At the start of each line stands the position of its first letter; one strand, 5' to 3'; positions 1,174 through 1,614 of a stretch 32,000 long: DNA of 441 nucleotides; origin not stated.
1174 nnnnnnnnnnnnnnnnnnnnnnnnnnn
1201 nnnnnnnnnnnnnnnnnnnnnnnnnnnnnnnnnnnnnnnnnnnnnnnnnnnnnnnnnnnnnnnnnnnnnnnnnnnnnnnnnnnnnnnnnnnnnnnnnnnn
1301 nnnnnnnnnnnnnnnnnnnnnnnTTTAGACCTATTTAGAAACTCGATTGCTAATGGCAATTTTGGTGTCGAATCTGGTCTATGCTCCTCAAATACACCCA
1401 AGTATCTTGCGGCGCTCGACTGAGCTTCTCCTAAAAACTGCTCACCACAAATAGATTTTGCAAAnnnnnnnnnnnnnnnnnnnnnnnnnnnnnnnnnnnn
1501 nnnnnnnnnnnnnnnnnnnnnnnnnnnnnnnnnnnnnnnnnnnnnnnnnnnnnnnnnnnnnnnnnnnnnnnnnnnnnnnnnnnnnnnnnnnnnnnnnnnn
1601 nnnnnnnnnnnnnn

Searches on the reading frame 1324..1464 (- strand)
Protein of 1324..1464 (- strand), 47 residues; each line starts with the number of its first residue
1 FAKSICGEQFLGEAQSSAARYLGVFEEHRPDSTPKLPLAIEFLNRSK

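Call 107: search_protein_representatives(protein=window:1324-1464:-)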
Query: 47 residues. Proteins with E-value up to 0.001 (for the whole library): 19; up to 1e-10: 0; up to 1e-30: 0. The best 19 are listed.
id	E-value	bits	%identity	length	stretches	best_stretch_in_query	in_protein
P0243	1.2e-09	53.4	66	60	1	2-45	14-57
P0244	2.7e-09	52.3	71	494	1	2-46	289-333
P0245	3.4e-09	51.9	68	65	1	3-43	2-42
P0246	6.7e-09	51.0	71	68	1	2-42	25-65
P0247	7.6e-08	47.8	71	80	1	9-46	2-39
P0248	8.6e-08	47.6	71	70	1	2-43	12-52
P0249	7.1e-07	44.8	42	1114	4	19-44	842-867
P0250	7.5e-07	44.7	69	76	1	2-40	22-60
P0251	3.8e-06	42.6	60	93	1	2-46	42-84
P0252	9.1e-06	41.4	57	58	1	2-43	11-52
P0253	2.4e-05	40.1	63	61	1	2-46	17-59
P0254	2.9e-05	39.9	59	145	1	3-46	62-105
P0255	1.6e-04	37.5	51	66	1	2-46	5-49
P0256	2.4e-04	37.0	36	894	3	19-44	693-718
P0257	3.0e-04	36.7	58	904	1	2-46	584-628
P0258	3.7e-04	36.4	53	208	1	2-44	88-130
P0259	3.8e-04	36.4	37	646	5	15-37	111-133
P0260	8.7e-04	35.3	65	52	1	3-33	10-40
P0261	9.5e-04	35.2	56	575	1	2-46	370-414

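Call 109: search_protein_families(library=pfam, proteins=[P0244, P0257, P0261, P0258, P0254, P0249, P0256, P0259], max_evalue=0.001)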
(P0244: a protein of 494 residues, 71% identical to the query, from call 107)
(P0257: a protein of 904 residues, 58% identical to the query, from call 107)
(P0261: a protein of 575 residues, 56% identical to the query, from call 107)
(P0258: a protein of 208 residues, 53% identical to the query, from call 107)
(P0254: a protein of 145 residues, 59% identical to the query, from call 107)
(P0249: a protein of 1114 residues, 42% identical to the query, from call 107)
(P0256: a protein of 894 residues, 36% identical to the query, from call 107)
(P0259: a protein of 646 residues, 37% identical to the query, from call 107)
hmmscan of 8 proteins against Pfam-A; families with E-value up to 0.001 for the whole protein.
P0244 (494 aa): 3 families
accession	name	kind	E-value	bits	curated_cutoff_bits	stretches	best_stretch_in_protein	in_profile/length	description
PF01029.23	NusB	-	1.4e-20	74.5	23.1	1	400-489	43-132/133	NusB family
PF13231.12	PMT_2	-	1.4e-17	64.8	26.1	1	66-219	2-158/160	Dolichyl-phosphate-mannose-protein mannosyltransferase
PF02366.24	PMT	-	2.5e-10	40.8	22.7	1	37-241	30-244/245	Dolichyl-phosphate-mannose-protein mannosyltransferase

P0257 (904 aa): 1 family
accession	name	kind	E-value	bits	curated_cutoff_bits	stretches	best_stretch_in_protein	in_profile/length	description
PF12705.13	PDDEXK_1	-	5.2e-19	69.6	22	1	670-879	2-230/247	PD-(D/E)XK nuclease superfamily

P0261 (575 aa): 6 families
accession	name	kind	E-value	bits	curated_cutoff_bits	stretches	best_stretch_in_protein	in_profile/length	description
PF12796.13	Ank_2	-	2e-54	182.6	27.3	5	86-164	10-88/90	Ankyrin repeats (3 copies)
PF00023.36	Ank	-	7.5e-49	161.4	21.1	4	73-104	1-33/33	Ankyrin repeat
PF13637.12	Ank_4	-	8.5e-43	143.9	22.7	4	436-481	1-46/50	Ankyrin repeats (many copies)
PF13857.12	Ank_5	-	2.8e-39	133.1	27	4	267-313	10-56/56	Ankyrin repeats (many copies)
PF13606.12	Ank_3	-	8.6e-35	114.8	22.3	1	273-300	2-29/30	Ankyrin repeat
PF24521.3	Ank_KRIT1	-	1.3e-06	28.7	80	0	431-480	44-100/149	KRIT1 ankyrin-repeats domain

P0258 (208 aa): 1 family
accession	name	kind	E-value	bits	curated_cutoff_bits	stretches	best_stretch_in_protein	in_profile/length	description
PF03652.20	RuvX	-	3.9e-32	111.9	29.2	2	18-89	2-73/134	Holliday junction resolvase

P0254 (145 aa): 0 families

P0249 (1114 aa): 8 families
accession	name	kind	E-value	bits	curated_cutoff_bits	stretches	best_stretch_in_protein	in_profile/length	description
PF08448.16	PAS_4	-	5.5e-55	184.8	23.1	5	676-788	1-109/110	PAS fold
PF13426.13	PAS_9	-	3.4e-54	181.9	27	5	684-786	4-103/103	PAS domain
PF00990.26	GGDEF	-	8e-48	162.7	23.8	1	930-1086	1-161/161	Diguanylate cyclase, GGDEF domain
PF13188.13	PAS_8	-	1.8e-37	126.4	21.8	3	670-726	1-54/65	PAS domain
PF00989.32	PAS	-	2.2e-31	108.7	22.6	2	670-783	1-112/113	PAS fold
PF08447.18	PAS_3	-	8.9e-07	29.5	25.6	0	693-775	2-81/89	PAS fold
PF12860.13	PAS_7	-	0.00025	21.6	27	0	29-61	1-33/115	PAS fold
PF24898.2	GGDEF_GdpP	-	0.00052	20.7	30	0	967-1087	2-116/126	Cyclic-di-AMP phosphodiesterase GdpP-like, GGDEF domain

P0256 (894 aa): 40 families (the best 25 are shown)
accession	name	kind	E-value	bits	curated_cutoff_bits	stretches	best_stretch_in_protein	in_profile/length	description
PF02985.28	HEAT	-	1.3e-42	140.2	23.5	4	787-816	1-30/31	HEAT repeat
PF13646.12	HEAT_2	-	2e-39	134.2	27.7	3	792-884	5-82/88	HEAT repeats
PF13513.12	HEAT_EZ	-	3.9e-23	81.9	27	1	800-852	1-55/55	HEAT-like repeat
PF24714.1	TOR1L1_N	-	6.4e-21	75.4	43.3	1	565-779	16-243/281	TORTIFOLIA1 N-terminal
PF00514.29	Arm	-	7.1e-19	67.6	20.6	1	748-774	13-39/41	Armadillo/beta-catenin-like repeat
PF12717.13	Cnd1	-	1.9e-18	67.5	26.4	2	748-817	22-89/162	non-SMC mitotic condensation complex subunit 1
PF25786.1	HEAT_GCN1_C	-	5.6e-17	62.6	27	3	786-886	27-130/151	GCN1-like, C-terminal HEAT repeats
PF01602.26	Adaptin_N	-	2.7e-15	56.4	37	1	572-700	211-333/524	Adaptin N terminal region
PF20168.4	PDS5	-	2.5e-11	42.6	27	1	605-696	298-387/1053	Sister chromatid cohesion protein PDS5 protein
PF24987.1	HEAT_EF3_N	-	4.5e-11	43.5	32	1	739-849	57-169/169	EF3 N-terminal HEAT repeat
PF21581.3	SCD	-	1e-09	39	27.5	0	794-823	38-67/75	Stromalin conservative domain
PF12796.13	Ank_2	-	2.1e-09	38.2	27.3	1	431-501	16-85/90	Ankyrin repeats (3 copies)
PF10363.15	RTP1_C1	-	2.8e-09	37.5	25.9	0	595-660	3-70/112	Required for nuclear transport of RNA pol II C-terminus 1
PF24768.1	ARM_ARMC5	-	3.2e-09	37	79.9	0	553-682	70-209/289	ARMC5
PF12530.14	DUF3730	-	1.5e-08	35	30.3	0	792-852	6-64/227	Focadhesin/RST1, DUF3730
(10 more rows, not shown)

P0259 (646 aa): 2 families
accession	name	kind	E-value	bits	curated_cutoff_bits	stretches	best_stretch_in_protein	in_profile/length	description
PF16258.11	DUF4912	-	4.6e-27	95.1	29.4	1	461-568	3-112/118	Domain of unknown function (DUF4912)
PF11983.13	FtsA_C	-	0.00023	22.5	27.4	0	368-403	31-65/65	Cell division protein FtsA, C-terminal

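Call 110: search_protein_families(library=ncbifam, proteins=[P0257, P0258, P0261, P0254, P0244, P0243, P0246], max_evalue=0.01)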
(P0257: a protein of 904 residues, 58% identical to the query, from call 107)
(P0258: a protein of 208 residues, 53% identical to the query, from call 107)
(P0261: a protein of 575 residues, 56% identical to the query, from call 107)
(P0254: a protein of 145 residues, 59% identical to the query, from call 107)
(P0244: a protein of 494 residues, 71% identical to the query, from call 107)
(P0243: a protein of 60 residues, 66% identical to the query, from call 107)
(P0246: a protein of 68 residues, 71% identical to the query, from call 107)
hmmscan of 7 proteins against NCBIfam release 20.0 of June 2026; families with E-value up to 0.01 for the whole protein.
P0257 (904 aa): 3 families
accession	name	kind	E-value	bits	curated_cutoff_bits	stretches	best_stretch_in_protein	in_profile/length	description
TIGR02786.1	addB_alphas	equivalog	1.3e-67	228.8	486.5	2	632-904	717-1023/1024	double-strand break repair protein AddB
TIGR01045.1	RPE1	domain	1.6e-11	44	30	1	581-627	1-47/48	palindromic element RPE1 domain-containing protein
TIGR03623.1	TIGR03623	subfamily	6.7e-09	34.5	299.6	1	728-863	684-817/876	probable DNA repair protein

P0258 (208 aa): 3 families
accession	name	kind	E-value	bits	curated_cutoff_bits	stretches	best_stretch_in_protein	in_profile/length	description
TIGR00250.1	RNAse_H_YqgF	equivalog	1.8e-23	83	43.25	2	21-85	2-66/130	Holliday junction resolvase RuvX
NF001026.0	PRK00109.2-2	equivalog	2.5e-09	37.2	155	1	18-84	2-67/130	Holliday junction resolvase RuvX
TIGR01045.1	RPE1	domain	9.2e-07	28.7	30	1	85-130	1-46/48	palindromic element RPE1 domain-containing protein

P0261 (575 aa): 11 families
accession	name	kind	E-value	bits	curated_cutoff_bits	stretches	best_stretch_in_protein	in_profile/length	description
NF043029.1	T4SS_AnkY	equivalog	8.1e-34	117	600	4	72-147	456-532/543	Dot/Icm T4SS effector AnkY/LegA9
NF043023.1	T4SS_AnkH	equivalog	5.1e-28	98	600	4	74-133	32-92/467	Dot/Icm T4SS effector AnkH/LegA3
NF043022.1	T4SS_AnkG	equivalog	2.4e-22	79.3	500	3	186-319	313-449/455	Dot/Icm T4SS effector AnkG/AnkZ/LegA7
NF041931.2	MzaA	equivalog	4.8e-22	78.6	800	2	416-487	19-90/726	MZA anti-phage system associated sigma-70 family RNA polymerase sigma factor MzaA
NF043028.1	T4SS_AnkX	equivalog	3.9e-21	75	1400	3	152-323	564-736/938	Dot/Icm T4SS effector AnkN/AnkX/LegA8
TIGR01045.1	RPE1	domain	1.6e-11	43.9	30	1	367-414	1-48/48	palindromic element RPE1 domain-containing protein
NF043019.1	T4SS_AnkC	equivalog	6.9e-09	35.1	450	0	85-193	106-225/459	Dot/Icm T4SS effector AnkC/LegA12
TIGR00870.1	trp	subfamily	1.5e-08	33.2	498.75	0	282-324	187-230/747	transient-receptor-potential calcium channel protein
NF043024.1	T4SS_AnkI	equivalog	2.1e-08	33.3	550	0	421-475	230-285/439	Dot/Icm T4SS effector AnkI/LegAS4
NF043021.1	T4SS_AnkF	equivalog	4.4e-05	22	1000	0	426-468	613-646/917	Dot/Icm T4SS effector AnkF/LegA14/Ceg31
NF043027.1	T4SS_AnkQ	equivalog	0.00087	18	700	0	90-140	348-398/496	Dot/Icm T4SS effector AnkQ/LegA10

P0254 (145 aa): 1 family
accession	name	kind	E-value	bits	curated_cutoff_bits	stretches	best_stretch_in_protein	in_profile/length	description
TIGR01045.1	RPE1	domain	2.2e-06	27.5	30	1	58-105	1-48/48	palindromic element RPE1 domain-containing protein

P0244 (494 aa): 8 families
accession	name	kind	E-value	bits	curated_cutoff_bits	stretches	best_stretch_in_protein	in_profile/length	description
TIGR01951.1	nusB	equivalog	1.1e-24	87.2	88.35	1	399-490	38-129/131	transcription antitermination factor NusB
NF009784.2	PRK13279.1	equivalog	1.2e-18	67.1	567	1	11-279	6-279/539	lipid IV(A) 4-amino-4-deoxy-L-arabinosyltransferase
NF001223.0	PRK00202.1-1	equivalog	7.5e-17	61.7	131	1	404-489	55-141/146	transcription antitermination factor NusB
TIGR01045.1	RPE1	domain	4.3e-09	36.2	30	1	286-333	1-48/48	palindromic element RPE1 domain-containing protein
NF011494.0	PRK14902.1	equivalog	3.6e-05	22.7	319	1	401-490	40-127/444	16S rRNA (cytosine(967)-C(5))-methyltransferase RsmB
NF011493.0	PRK14901.1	equivalog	0.0014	17.5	540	1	420-488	58-125/447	16S rRNA (cytosine(967)-C(5))-methyltransferase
TIGR00563.1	rsmB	equivalog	0.0022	17.2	269.05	1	404-488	38-120/437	16S rRNA (cytosine(967)-C(5))-methyltransferase RsmB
NF001230.0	PRK00202.2-5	equivalog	0.0071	16.1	132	0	415-490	74-149/165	transcription antitermination factor NusB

P0243 (60 aa): 1 family
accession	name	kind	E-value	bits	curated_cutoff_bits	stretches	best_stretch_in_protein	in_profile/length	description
TIGR01045.1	RPE1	domain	0.00013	21.8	30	1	22-57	12-47/48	palindromic element RPE1 domain-containing protein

P0246 (68 aa): 1 family
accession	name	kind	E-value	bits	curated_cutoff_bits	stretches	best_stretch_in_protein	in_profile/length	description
TIGR01045.1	RPE1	domain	4.5e-07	29.7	30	1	22-64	1-43/48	palindromic element RPE1 domain-containing protein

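Call 115: list_cluster_members(proteins=[P0244, P0257, P0258, P0261, P0254, P0243, P0245, P0246, P0247, P0248])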
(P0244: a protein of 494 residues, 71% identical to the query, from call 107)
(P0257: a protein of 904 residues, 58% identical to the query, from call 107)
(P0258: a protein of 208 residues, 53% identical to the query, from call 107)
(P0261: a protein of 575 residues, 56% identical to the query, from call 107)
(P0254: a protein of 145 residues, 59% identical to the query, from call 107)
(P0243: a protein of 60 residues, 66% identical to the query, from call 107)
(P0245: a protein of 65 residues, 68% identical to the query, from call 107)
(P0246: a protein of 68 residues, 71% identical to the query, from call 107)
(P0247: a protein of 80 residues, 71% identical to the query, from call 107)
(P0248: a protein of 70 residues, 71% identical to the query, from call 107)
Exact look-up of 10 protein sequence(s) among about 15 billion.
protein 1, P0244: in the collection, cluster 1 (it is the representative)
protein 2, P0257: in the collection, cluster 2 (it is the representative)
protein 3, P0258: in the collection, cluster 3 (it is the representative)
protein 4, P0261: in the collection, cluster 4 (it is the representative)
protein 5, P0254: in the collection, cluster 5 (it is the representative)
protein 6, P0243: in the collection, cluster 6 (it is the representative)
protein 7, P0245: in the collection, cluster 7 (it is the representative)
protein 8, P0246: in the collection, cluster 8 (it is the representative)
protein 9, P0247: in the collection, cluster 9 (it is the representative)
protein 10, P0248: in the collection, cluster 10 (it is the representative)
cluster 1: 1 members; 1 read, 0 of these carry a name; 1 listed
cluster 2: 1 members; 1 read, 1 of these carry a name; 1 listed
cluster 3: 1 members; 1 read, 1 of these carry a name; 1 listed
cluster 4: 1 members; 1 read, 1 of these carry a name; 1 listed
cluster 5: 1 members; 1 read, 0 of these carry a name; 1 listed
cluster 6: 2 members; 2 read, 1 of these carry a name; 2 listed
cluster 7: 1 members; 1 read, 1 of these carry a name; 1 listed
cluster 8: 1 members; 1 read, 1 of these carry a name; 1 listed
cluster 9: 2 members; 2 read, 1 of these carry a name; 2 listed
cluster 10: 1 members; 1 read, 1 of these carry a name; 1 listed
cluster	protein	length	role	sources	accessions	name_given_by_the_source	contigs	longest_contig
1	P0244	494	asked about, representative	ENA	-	-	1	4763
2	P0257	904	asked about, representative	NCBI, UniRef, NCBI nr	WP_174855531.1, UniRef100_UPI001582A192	PD-(D/E)XK nuclease family protein [Wolbachia endosymbiont of Ctenocephalides felis wCfeT] | PD-(D/E)XK nuclease family protein n=1 Tax=Wolbachia endosymbiont of Ctenocephalides ...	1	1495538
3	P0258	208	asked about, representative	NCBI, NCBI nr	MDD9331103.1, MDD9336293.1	MAG: Holliday junction resolvase RuvX [Wolbachia sp.] | Holliday junction resolvase RuvX [Wolbachia sp.]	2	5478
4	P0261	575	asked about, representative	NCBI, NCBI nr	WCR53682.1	MAG: Protein PhlB [Wolbachia endosymbiont of Ctenocephalides orientis wCori]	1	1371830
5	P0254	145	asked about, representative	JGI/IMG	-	-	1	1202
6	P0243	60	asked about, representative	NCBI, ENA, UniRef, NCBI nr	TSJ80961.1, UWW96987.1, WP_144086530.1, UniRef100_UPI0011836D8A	MAG: hypothetical protein NMK33_00215 [Candidatus Cardinium sp.] | hypothetical protein n=1 Tax=Cardinium endosymbiont of Dermatophagoides farinae ... | hypothetical protein [Cardinium endosymbiont of Dermatophagoides farinae]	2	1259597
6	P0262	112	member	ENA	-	-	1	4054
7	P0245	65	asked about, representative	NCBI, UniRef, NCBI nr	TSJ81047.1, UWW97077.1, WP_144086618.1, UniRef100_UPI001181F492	MAG: hypothetical protein NMK33_00725 [Candidatus Cardinium sp.] | hypothetical protein n=1 Tax=Cardinium endosymbiont of Dermatophagoides farinae ... | hypothetical protein [Cardinium endosymbiont of Dermatophagoides farinae]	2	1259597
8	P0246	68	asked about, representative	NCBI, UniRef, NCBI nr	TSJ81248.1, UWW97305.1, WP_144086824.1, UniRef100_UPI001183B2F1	MAG: hypothetical protein NMK33_01945 [Candidatus Cardinium sp.] | hypothetical protein n=1 Tax=Cardinium endosymbiont of Dermatophagoides farinae ... | hypothetical protein [Cardinium endosymbiont of Dermatophagoides farinae]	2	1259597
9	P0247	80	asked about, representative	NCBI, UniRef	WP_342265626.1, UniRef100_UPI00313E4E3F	palindromic element RPE1 domain-containing protein [Cardinium endosymbiont of Philonthus ... | palindromic element RPE1 domain-containing protein n=1 Tax=Cardinium endosymbiont of ...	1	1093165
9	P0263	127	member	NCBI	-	-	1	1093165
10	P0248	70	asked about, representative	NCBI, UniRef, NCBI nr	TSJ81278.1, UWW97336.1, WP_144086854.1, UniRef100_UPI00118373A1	MAG: hypothetical protein NMK33_02115 [Candidatus Cardinium sp.] | hypothetical protein n=1 Tax=Cardinium endosymbiont of Dermatophagoides farinae ... | hypothetical protein [Cardinium endosymbiont of Dermatophagoides farinae]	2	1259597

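Call 121: search_protein_families(library=ncbifam, proteins=[P0247, P0263, P0245, P0248, P0250, P0251, P0252, P0253, P0255, P0260], max_evalue=0.01)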
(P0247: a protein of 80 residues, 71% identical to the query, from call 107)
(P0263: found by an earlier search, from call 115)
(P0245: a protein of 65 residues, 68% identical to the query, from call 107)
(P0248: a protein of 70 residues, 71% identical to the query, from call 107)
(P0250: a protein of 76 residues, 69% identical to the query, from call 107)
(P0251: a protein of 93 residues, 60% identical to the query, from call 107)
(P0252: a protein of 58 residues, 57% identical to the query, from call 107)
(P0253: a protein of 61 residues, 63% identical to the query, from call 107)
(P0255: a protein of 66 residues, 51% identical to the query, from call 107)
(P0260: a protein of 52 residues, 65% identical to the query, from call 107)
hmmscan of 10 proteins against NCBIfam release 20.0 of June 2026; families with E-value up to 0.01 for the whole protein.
P0247 (80 aa): 1 family
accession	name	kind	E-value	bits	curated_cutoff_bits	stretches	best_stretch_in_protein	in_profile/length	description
TIGR01045.1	RPE1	domain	2.1e-08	34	30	1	3-39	12-48/48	palindromic element RPE1 domain-containing protein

P0263 (127 aa): 1 family
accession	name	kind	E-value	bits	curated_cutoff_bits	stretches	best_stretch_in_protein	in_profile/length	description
TIGR01045.1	RPE1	domain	5.2e-08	32.7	30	1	50-86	12-48/48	palindromic element RPE1 domain-containing protein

P0245 (65 aa): 1 family
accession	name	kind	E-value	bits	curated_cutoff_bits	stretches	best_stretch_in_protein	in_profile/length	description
TIGR01045.1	RPE1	domain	0.00018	21.4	30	1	9-43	12-46/48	palindromic element RPE1 domain-containing protein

P0248 (70 aa): 1 family
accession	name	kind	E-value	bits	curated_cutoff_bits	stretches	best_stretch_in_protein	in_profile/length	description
TIGR01045.1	RPE1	domain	2.1e-05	24.4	30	1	9-51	1-44/48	palindromic element RPE1 domain-containing protein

P0250 (76 aa): 1 family
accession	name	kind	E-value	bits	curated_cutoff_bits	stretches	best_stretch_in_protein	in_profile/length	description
TIGR01045.1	RPE1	domain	8e-09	35.3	30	1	19-60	1-42/48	palindromic element RPE1 domain-containing protein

P0251 (93 aa): 0 families

P0252 (58 aa): 1 family
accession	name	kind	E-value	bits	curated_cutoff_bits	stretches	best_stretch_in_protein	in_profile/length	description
TIGR01045.1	RPE1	domain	1.2e-10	41.1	30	1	10-53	3-46/48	palindromic element RPE1 domain-containing protein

P0253 (61 aa): 0 families

P0255 (66 aa): 1 family
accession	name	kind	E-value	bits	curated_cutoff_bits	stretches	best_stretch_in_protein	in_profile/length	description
TIGR01045.1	RPE1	domain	1.4e-08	34.6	30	1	2-49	1-48/48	palindromic element RPE1 domain-containing protein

P0260 (52 aa): 0 families

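Call 122: list_cluster_members(proteins=[P0250, P0251, P0252, P0253, P0255, P0260, P0249, P0256, P0259])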
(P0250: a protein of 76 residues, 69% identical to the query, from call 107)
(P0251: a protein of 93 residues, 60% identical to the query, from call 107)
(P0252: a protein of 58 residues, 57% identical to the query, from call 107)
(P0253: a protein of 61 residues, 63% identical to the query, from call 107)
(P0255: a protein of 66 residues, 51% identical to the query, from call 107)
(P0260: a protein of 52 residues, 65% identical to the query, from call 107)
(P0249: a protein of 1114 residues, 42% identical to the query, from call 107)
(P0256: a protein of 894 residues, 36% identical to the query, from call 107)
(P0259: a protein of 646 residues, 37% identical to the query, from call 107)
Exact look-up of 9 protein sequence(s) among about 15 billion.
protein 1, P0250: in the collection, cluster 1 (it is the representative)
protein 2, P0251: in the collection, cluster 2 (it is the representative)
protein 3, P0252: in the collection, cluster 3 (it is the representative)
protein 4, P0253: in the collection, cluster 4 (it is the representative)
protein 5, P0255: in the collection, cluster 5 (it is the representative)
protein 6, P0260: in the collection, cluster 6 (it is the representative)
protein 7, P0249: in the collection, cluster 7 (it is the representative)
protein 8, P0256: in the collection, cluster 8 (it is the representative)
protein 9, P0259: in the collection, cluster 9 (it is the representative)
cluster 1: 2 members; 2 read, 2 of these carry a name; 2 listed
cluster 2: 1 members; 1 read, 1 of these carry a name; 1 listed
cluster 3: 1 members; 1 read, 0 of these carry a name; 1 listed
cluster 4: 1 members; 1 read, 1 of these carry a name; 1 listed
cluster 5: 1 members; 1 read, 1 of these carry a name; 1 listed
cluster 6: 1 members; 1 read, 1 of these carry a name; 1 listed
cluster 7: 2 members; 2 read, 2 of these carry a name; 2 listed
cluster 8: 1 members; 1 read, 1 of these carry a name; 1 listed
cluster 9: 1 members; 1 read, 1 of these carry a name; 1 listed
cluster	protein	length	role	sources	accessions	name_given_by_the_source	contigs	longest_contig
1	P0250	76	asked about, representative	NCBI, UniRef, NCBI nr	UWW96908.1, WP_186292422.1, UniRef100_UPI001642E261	MAG: palindromic element RPE1 domain-containing protein [Candidatus Cardinium sp.] | palindromic element RPE1 domain-containing protein n=1 Tax=Cardinium endosymbiont of ... | palindromic element RPE1 domain-containing protein [Cardinium endosymbiont of ...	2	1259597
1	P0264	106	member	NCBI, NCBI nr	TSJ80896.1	palindromic element RPE1 domain-containing protein [Cardinium endosymbiont of ...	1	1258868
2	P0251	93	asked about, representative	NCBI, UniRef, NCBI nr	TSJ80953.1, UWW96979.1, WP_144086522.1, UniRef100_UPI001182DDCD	MAG: hypothetical protein NMK33_00175 [Candidatus Cardinium sp.] | hypothetical protein n=1 Tax=Cardinium endosymbiont of Dermatophagoides farinae ... | hypothetical protein [Cardinium endosymbiont of Dermatophagoides farinae]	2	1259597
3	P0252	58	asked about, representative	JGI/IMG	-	-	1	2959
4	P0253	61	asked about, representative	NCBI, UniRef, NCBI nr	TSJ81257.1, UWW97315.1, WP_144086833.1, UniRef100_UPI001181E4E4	MAG: hypothetical protein NMK33_02000 [Candidatus Cardinium sp.] | hypothetical protein n=1 Tax=Cardinium endosymbiont of Dermatophagoides farinae ... | hypothetical protein [Cardinium endosymbiont of Dermatophagoides farinae]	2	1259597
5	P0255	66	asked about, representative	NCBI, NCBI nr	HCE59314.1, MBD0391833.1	MAG TPA: hypothetical protein DEQ74_00540 [Wolbachia sp.] | palindromic element RPE1 domain-containing protein [Wolbachia endosymbiont of Pentalonia ...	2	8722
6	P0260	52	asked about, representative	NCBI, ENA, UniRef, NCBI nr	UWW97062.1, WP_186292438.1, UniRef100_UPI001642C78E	MAG: hypothetical protein NMK33_00650 [Candidatus Cardinium sp.] | hypothetical protein n=1 Tax=Cardinium endosymbiont of Dermatophagoides farinae ... | hypothetical protein [Cardinium endosymbiont of Dermatophagoides farinae]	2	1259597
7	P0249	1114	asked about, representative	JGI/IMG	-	diguanylate cyclase (GGDEF)-like protein/PAS domain S-box-containing protein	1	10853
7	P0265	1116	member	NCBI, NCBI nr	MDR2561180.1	MAG: PAS domain S-box protein, partial [Holophagales bacterium] | PAS domain S-box protein [Holophagales bacterium]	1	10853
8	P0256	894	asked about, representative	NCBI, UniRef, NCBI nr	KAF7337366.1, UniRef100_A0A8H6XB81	Multiple ankyrin repeats single kh domain [Mycena sanguinolenta] | Vacuolar protein 8 n=1 Tax=Mycena sanguinolenta TaxID=230812 RepID=A0A8H6XB81_9AGAR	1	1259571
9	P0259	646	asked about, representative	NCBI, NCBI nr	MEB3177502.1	MAG: DUF4912 domain-containing protein, partial [Nostocaceae cyanobacterium] | DUF4912 domain-containing protein [Nostocaceae cyanobacterium]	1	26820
